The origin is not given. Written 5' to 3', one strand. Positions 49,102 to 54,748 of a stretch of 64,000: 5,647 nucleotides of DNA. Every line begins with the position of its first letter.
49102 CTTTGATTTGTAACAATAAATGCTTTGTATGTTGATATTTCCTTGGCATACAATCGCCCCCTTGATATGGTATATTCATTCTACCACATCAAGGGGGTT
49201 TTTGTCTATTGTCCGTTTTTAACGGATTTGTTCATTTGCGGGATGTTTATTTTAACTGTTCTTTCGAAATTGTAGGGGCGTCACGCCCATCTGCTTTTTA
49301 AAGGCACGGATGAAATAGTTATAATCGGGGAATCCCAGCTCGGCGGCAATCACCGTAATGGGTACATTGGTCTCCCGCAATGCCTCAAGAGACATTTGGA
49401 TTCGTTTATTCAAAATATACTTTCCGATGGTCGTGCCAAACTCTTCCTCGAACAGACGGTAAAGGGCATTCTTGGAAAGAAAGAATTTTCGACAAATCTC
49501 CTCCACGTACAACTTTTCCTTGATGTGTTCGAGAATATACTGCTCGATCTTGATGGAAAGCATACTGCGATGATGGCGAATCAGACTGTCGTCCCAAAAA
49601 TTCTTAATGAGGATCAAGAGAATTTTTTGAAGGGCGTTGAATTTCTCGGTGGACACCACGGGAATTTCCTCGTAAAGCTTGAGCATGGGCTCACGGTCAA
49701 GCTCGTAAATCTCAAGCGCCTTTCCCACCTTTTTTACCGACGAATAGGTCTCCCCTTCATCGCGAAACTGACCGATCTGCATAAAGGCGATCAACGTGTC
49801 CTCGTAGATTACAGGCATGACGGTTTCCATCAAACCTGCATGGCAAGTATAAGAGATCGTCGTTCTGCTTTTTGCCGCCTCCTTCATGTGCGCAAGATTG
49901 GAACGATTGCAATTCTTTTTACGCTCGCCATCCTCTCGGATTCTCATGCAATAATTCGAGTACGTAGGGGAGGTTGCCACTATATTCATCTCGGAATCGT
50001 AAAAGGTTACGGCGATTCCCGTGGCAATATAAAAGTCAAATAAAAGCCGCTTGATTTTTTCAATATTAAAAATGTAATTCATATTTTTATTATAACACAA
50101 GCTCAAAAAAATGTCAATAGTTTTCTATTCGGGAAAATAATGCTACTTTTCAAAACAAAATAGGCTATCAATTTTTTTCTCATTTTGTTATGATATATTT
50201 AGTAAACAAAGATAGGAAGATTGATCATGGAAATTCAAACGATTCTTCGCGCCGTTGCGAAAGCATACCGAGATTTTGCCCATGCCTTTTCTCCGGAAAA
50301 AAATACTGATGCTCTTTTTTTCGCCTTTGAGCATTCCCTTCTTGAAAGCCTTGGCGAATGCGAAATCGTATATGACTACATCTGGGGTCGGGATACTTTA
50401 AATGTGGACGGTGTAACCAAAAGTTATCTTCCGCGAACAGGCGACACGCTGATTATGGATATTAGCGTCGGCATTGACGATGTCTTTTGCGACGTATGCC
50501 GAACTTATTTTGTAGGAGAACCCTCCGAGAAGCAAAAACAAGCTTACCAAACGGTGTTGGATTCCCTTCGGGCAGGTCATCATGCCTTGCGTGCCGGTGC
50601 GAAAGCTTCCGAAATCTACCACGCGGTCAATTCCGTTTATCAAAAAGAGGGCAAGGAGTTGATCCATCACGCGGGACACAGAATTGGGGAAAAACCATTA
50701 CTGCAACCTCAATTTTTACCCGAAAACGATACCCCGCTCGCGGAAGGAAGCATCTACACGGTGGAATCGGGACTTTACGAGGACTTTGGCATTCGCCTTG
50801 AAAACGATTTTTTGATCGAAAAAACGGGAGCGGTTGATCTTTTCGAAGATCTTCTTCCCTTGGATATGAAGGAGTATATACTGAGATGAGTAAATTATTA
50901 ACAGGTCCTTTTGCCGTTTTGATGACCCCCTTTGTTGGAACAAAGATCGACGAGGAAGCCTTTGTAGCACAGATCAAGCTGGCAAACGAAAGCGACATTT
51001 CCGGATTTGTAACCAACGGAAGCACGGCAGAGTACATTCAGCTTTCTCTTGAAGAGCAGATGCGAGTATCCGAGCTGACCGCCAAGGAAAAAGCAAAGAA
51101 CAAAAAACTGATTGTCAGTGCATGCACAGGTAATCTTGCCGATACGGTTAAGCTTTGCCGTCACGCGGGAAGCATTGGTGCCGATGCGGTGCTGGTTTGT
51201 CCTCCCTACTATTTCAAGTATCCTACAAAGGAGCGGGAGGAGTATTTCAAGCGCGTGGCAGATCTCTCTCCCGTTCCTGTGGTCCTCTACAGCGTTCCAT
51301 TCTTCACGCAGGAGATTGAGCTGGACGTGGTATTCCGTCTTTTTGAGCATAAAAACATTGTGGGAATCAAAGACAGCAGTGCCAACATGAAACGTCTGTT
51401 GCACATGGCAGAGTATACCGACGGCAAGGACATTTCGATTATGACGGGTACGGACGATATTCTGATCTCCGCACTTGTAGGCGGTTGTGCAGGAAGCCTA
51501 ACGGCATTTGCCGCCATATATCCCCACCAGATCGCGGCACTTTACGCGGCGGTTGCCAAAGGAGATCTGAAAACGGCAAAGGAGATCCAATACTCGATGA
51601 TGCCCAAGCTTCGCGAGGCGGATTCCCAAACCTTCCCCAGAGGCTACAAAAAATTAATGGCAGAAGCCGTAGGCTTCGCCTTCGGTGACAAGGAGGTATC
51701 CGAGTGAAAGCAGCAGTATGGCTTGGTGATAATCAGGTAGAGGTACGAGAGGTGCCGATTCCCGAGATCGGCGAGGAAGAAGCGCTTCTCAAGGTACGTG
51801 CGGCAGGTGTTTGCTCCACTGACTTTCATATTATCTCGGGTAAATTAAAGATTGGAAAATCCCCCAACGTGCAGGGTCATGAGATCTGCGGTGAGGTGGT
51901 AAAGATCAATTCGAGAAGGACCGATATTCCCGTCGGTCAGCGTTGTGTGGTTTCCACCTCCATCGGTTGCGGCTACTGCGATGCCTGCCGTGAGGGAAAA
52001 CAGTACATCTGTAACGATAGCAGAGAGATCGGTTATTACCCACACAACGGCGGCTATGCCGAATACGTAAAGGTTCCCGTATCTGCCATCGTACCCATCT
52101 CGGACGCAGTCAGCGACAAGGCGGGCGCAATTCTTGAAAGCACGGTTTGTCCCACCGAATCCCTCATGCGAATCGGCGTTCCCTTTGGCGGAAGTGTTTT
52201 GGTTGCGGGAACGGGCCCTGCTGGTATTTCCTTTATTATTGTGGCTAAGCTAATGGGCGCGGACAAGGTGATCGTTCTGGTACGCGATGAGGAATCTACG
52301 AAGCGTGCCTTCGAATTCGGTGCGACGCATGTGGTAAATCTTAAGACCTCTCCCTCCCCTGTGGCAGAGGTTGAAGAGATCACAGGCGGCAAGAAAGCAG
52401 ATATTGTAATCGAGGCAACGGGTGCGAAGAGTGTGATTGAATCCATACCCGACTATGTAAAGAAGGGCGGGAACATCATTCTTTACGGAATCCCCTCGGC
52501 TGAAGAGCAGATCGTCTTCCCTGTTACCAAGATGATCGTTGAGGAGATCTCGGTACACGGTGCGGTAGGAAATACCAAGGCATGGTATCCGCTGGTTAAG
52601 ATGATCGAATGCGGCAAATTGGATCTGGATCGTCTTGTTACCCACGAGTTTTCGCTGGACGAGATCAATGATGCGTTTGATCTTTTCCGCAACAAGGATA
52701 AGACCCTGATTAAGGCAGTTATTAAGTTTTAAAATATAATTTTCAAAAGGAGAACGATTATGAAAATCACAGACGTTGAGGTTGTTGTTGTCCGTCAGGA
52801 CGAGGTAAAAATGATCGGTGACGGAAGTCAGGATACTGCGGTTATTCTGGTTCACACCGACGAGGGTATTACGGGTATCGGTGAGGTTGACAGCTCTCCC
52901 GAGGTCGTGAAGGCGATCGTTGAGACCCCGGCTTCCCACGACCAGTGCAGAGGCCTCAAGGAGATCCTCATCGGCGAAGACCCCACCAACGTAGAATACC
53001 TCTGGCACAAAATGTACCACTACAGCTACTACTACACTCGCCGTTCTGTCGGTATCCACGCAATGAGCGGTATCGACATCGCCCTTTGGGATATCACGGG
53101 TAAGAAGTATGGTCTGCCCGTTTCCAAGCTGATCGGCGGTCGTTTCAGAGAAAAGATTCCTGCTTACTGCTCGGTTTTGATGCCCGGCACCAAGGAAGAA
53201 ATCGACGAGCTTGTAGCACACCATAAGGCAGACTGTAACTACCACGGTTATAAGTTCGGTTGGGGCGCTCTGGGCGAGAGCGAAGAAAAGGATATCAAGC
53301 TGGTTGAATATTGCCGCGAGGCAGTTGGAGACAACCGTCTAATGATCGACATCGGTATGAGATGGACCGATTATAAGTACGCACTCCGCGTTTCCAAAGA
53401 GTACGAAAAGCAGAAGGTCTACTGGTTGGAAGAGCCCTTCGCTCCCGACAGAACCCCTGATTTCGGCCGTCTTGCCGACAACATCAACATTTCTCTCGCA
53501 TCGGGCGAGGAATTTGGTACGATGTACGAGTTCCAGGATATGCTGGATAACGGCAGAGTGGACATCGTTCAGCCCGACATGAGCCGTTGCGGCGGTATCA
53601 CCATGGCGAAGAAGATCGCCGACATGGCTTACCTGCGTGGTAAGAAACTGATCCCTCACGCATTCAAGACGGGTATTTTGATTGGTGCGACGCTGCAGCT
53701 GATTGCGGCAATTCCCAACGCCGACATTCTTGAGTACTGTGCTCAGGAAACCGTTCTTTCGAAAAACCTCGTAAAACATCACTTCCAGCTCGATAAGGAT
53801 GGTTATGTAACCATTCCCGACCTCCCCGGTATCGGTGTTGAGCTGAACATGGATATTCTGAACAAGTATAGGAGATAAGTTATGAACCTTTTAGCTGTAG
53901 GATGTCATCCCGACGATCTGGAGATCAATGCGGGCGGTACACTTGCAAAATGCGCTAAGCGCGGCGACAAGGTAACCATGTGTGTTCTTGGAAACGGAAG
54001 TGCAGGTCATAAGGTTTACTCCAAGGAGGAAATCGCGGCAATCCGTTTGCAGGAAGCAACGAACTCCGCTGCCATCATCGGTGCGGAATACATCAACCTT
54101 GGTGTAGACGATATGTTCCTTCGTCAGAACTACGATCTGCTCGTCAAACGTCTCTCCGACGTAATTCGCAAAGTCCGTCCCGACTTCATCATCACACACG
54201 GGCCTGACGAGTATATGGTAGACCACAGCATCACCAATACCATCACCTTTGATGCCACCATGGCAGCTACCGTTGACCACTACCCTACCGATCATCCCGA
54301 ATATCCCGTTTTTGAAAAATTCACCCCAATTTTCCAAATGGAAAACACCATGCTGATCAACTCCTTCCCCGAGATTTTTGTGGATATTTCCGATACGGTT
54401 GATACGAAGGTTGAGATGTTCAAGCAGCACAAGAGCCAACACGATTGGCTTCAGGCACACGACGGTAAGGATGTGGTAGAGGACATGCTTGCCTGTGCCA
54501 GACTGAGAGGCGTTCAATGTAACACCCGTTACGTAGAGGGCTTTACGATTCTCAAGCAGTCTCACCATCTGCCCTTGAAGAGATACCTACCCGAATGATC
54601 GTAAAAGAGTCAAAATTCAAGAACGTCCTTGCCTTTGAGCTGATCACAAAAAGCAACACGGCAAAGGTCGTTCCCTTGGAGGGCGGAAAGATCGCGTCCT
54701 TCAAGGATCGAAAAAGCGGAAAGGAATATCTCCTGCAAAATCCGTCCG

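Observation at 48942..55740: Imperfect direct repeats of one intergenic module bracket a 6.3-kb island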

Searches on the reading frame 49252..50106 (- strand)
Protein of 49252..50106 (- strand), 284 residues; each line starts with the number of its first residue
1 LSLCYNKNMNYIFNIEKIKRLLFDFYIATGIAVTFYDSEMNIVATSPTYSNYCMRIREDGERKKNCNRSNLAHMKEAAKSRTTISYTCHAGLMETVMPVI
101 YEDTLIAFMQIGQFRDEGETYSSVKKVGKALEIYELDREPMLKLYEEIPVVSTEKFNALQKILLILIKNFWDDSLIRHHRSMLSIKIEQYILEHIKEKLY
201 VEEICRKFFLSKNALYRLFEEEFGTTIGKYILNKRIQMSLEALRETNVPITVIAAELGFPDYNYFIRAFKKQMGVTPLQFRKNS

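Call 7: search_protein_families(library=pfam, proteins=[window:49252-50106:-])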
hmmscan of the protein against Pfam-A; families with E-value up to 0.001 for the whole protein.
window:49252-50106:- (284 aa): 3 families
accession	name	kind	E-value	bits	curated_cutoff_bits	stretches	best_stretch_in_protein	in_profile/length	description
PF10114.15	PocR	-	1.9e-35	122.5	23.9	1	12-173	2-160/162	Sensory domain found in PocR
PF12833.13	HTH_18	-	3.9e-21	75.6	33.6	1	204-282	1-79/80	Helix-turn-helix domain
PF00165.29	HTH_AraC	-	2.4e-19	69.4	26.6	2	245-282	6-42/42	Bacterial regulatory helix-turn-helix proteins, AraC family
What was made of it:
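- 49252..50106 (-): PocR-sensor/AraC-family regulator, divergent from the operon. It is the first gene of the island. Pfam PocR 1.9e-35 and HTH_18 (call 7).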

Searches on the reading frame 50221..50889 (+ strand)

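Call 7: search_protein_families(library=pfam, proteins=[window:50221-50889:+])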
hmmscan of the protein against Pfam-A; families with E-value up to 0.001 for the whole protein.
window:50221-50889:+ (222 aa): 1 family
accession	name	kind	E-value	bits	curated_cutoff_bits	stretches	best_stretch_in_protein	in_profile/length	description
PF00557.29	Peptidase_M24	-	8.9e-29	101.2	23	1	7-200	5-207/208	Metallopeptidase family M24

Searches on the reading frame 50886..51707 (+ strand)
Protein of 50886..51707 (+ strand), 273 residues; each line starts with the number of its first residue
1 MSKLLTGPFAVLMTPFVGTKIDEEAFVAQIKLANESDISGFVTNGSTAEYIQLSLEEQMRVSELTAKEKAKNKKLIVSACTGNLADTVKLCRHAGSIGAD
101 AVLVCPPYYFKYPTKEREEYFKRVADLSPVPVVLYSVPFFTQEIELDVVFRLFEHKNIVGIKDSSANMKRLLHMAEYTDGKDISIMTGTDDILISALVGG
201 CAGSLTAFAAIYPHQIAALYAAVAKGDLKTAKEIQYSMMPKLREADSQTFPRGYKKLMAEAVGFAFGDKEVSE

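Call 7: search_protein_families(library=pfam, proteins=[window:50886-51707:+])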
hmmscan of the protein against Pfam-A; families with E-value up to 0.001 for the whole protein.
window:50886-51707:+ (273 aa): 1 family
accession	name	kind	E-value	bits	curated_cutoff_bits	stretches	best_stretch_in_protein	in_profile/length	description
PF00701.28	DHDPS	-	1e-43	149.6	22.1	1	7-259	4-257/289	Dihydrodipicolinate synthetase family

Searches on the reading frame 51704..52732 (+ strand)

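Call 7: search_protein_families(library=pfam, proteins=[window:51704-52732:+])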
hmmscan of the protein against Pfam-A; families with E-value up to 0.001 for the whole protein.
window:51704-52732:+ (342 aa): 4 families
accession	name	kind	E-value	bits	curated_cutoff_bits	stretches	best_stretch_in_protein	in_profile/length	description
PF08240.17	ADH_N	-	9.7e-27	93.7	23.5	1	23-134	1-104/104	Alcohol dehydrogenase GroES-like domain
PF00107.32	ADH_zinc_N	-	4.9e-26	91.6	31.8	1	174-301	3-127/129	Zinc-binding dehydrogenase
PF16912.11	Glu_dehyd_C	-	1e-12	48.4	34.9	1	164-342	33-211/211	Glucose dehydrogenase C-terminus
PF13602.12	ADH_zinc_N_2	-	1.5e-05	26.3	27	1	205-330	1-125/134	Zinc-binding dehydrogenase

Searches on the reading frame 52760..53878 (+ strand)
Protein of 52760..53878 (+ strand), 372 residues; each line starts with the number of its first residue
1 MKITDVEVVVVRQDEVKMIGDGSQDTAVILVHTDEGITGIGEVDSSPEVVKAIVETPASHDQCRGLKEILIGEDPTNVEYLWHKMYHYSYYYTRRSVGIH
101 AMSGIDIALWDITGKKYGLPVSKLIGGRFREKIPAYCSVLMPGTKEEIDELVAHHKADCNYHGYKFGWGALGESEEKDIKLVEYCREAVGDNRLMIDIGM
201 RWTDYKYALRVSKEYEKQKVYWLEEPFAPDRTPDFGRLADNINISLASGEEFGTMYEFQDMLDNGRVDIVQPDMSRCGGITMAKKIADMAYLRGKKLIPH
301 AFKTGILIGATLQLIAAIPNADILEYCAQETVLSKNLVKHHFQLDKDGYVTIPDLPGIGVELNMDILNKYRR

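Call 7: search_protein_families(library=pfam, proteins=[window:52760-53878:+])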
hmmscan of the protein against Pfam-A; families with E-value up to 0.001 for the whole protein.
window:52760-53878:+ (372 aa): 2 families
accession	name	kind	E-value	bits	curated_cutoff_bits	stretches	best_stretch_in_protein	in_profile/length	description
PF13378.12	MR_MLE_C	-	2e-50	171.9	29.4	1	160-365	14-218/219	Enolase C-terminal domain-like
PF02746.21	MR_MLE_N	-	6.2e-18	65.5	22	1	21-126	23-117/117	Mandelate racemase / muconate lactonizing enzyme, N-terminal domain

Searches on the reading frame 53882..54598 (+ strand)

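Call 7: search_protein_families(library=pfam, proteins=[window:53882-54598:+])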
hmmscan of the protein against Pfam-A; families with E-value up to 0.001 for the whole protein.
window:53882-54598:+ (238 aa): 1 family
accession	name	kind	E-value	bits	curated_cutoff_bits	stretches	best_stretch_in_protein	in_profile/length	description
PF02585.22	PIG-L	-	9.2e-27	94.5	28.2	1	4-125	1-128/129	GlcNAc-PI de-N-acetylase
